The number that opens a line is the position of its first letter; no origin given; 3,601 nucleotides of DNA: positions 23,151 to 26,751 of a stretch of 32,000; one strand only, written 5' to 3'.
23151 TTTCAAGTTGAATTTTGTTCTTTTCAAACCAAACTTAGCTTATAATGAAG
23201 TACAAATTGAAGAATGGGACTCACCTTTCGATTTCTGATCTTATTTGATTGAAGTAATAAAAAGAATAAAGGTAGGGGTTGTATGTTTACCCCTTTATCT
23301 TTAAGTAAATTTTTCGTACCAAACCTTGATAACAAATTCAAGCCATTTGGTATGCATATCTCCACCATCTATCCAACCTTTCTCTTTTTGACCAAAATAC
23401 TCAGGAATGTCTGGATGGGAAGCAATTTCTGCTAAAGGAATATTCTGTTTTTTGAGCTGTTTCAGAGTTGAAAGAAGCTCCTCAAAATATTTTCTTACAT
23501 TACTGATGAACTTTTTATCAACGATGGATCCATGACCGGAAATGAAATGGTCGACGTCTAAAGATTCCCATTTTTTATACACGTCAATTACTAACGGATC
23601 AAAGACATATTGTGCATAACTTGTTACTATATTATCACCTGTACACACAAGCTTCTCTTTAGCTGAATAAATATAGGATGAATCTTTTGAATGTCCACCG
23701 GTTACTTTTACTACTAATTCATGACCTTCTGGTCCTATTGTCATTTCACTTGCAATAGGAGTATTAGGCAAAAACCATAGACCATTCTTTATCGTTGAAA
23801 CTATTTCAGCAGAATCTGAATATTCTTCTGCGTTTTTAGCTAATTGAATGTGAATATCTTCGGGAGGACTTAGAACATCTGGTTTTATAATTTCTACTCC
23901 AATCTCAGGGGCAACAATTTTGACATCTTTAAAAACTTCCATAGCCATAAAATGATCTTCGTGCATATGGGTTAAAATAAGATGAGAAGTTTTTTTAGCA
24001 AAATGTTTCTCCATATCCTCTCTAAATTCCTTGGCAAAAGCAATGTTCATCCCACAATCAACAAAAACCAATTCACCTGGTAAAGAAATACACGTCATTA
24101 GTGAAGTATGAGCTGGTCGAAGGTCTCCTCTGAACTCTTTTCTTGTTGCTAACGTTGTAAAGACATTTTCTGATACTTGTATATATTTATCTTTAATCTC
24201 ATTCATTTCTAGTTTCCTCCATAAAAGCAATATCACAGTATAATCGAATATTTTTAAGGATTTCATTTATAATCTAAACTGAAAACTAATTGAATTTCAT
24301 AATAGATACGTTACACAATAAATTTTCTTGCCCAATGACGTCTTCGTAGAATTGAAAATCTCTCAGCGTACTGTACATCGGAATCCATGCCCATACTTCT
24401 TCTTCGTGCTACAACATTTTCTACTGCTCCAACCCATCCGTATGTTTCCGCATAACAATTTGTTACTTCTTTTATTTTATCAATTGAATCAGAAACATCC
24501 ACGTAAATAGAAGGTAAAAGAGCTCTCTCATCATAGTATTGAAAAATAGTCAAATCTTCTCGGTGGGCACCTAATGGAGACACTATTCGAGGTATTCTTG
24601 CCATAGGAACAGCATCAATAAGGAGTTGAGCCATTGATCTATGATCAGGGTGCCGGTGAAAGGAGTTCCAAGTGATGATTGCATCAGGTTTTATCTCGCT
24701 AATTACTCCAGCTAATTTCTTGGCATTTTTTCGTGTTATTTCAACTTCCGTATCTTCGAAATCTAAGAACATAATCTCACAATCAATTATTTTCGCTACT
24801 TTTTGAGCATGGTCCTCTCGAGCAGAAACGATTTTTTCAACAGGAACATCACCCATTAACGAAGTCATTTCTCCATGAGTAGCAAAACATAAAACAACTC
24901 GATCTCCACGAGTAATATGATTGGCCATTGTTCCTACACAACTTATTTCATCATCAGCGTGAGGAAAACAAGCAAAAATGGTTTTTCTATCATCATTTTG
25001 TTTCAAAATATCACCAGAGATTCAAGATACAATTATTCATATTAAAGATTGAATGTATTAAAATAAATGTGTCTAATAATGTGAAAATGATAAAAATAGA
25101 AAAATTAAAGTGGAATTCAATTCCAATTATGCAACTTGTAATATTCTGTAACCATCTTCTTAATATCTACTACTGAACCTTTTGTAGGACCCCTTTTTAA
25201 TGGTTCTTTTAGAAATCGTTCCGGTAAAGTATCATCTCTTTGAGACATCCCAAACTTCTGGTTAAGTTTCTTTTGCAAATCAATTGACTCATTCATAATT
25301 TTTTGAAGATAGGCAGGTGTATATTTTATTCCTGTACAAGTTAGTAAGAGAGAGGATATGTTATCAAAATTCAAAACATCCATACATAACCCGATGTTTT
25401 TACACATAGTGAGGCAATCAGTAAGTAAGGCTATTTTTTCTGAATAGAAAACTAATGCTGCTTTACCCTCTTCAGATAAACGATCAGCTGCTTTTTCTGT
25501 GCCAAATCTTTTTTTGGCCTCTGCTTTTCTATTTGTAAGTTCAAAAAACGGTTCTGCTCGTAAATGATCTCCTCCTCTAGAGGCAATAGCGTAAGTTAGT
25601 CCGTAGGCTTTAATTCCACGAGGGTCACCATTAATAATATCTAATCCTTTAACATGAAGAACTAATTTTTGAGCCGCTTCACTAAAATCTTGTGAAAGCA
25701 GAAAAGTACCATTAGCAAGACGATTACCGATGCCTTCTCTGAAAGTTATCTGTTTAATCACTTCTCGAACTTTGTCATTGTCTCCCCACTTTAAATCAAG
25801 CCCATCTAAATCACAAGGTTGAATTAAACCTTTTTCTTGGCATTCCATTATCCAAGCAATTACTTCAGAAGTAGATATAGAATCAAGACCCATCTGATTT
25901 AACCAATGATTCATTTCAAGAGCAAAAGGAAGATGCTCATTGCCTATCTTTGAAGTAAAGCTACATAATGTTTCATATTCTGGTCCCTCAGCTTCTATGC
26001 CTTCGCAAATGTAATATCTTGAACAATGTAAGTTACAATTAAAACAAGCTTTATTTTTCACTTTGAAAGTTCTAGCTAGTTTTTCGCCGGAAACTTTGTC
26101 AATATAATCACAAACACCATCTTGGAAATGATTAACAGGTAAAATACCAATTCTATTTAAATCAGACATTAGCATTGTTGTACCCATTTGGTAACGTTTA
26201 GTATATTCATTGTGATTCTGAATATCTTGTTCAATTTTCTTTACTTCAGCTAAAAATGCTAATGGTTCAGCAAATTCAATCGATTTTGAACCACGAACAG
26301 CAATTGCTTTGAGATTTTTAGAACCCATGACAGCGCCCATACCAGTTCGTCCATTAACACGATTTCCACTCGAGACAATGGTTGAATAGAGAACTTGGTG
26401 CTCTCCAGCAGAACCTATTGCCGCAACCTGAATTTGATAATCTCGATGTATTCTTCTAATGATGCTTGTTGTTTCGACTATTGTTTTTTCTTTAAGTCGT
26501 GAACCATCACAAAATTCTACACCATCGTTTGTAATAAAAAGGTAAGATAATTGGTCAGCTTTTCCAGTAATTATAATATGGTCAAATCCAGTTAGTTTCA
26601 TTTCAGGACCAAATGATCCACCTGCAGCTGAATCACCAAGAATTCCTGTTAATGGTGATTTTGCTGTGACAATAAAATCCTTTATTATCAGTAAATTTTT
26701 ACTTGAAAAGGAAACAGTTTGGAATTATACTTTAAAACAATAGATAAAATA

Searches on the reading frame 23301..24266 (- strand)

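Call 17: search_protein_families(library=pfam, proteins=[window:23301-24266:-], max_evalue=0.01)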
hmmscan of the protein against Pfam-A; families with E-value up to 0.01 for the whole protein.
window:23301-24266:- (321 aa): 1 family
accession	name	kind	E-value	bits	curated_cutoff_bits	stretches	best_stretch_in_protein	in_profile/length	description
PF00753.33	Lactamase_B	-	1e-10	42.3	22.7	1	62-213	13-151/196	Metallo-beta-lactamase superfamily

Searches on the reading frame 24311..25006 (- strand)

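Call 17: search_protein_families(library=pfam, proteins=[window:24311-25006:-], max_evalue=0.01)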
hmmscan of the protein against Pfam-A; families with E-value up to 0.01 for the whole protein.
window:24311-25006:- (231 aa): 1 family
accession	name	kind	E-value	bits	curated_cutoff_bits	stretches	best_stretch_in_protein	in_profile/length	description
PF02585.22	PIG-L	-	6.1e-23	82.2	28.2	1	13-132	3-128/129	GlcNAc-PI de-N-acetylase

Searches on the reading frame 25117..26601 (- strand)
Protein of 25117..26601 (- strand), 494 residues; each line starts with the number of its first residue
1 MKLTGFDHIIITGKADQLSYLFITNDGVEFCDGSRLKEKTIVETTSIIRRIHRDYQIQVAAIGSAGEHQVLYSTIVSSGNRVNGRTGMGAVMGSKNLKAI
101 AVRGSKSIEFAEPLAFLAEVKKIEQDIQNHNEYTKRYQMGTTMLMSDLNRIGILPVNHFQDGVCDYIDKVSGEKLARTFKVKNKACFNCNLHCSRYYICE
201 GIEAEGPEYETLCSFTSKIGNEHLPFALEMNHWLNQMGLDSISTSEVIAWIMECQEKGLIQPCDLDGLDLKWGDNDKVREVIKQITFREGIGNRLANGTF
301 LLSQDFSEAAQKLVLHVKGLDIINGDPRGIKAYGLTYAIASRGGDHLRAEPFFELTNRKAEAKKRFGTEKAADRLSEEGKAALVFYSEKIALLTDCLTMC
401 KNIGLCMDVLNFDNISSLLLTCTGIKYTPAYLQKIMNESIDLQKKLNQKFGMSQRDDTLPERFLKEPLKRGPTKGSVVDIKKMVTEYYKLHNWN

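Call 17: search_protein_families(library=pfam, proteins=[window:25117-26601:-], max_evalue=0.01)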
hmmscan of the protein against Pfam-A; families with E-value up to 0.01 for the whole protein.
window:25117-26601:- (494 aa): 2 families
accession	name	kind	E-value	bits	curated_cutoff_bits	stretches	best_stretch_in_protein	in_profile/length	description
PF01314.23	AFOR_C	-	4.2e-107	359.1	27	1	120-494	3-370/385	Aldehyde ferredoxin oxidoreductase, domains 2 & 3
PF02730.20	AFOR_N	-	2.8e-32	112.5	29.8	1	1-104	97-198/199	Aldehyde ferredoxin oxidoreductase, N-terminal domain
